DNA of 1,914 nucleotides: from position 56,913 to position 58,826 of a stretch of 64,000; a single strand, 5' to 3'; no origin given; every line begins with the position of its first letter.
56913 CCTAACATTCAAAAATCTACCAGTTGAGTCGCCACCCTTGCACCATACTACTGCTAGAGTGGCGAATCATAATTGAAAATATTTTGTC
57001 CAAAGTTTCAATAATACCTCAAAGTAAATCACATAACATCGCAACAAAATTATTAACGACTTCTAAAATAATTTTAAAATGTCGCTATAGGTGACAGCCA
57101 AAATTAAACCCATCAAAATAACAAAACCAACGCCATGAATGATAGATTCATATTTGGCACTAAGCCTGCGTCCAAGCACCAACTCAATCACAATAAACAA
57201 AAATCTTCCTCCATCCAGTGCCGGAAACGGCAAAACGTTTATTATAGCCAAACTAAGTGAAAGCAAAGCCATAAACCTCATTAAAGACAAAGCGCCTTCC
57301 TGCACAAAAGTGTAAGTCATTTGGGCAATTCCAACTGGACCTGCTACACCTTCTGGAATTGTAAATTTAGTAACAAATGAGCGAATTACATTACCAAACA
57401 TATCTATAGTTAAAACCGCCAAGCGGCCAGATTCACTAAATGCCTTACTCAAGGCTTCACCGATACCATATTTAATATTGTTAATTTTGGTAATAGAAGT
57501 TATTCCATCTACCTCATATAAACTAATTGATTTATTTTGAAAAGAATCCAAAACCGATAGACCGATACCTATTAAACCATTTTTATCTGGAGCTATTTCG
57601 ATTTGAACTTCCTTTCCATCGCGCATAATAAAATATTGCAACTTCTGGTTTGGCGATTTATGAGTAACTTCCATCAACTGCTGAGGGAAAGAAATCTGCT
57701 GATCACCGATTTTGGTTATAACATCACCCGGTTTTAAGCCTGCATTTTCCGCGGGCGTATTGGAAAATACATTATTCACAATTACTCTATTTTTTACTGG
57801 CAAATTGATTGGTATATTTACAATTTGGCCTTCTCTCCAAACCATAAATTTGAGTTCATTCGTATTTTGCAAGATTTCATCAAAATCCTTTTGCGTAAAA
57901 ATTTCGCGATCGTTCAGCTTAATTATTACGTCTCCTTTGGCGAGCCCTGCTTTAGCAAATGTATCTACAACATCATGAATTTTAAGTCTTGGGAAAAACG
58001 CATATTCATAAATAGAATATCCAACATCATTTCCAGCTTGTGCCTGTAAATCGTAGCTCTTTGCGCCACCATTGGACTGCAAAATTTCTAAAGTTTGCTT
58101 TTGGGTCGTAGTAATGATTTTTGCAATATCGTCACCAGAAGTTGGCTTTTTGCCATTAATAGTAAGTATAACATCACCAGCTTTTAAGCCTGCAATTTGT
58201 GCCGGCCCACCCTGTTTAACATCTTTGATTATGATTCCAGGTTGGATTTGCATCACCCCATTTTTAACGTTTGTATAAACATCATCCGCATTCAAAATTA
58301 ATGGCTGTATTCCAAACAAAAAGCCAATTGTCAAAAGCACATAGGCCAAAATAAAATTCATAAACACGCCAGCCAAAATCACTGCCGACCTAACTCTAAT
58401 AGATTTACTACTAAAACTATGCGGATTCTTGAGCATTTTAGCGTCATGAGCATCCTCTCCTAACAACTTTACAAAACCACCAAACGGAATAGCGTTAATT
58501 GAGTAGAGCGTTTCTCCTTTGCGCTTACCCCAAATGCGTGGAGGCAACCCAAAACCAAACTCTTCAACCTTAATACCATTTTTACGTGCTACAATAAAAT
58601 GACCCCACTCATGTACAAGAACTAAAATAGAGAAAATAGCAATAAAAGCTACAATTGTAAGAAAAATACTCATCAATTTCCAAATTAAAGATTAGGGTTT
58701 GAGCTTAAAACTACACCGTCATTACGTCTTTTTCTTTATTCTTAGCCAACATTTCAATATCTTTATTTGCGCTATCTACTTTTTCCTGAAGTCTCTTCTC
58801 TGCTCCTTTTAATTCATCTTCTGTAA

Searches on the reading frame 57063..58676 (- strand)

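Call 86: search_protein_families(library=pfam, proteins=[window:57063-58676:-], max_evalue=0.00001)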
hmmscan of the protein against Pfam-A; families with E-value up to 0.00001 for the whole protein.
window:57063-58676:- (537 aa): 5 families
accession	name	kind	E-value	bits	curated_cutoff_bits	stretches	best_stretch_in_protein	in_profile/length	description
PF02163.28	Peptidase_M50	-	7.7e-57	192.6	27.2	1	10-524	1-221/221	Peptidase family M50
PF13180.12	PDZ_2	-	2.7e-28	98.5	27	2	295-361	11-78/80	PDZ domain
PF17820.7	PDZ_6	-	3.7e-27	94.3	27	2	149-189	1-41/54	PDZ domain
PF00595.29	PDZ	-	3.2e-18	66.3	23.2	1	138-181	17-60/81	PDZ domain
PF14685.13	PDZ_Tricorn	-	1.5e-08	34.9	25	0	142-202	17-78/88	Tricorn protease PDZ domain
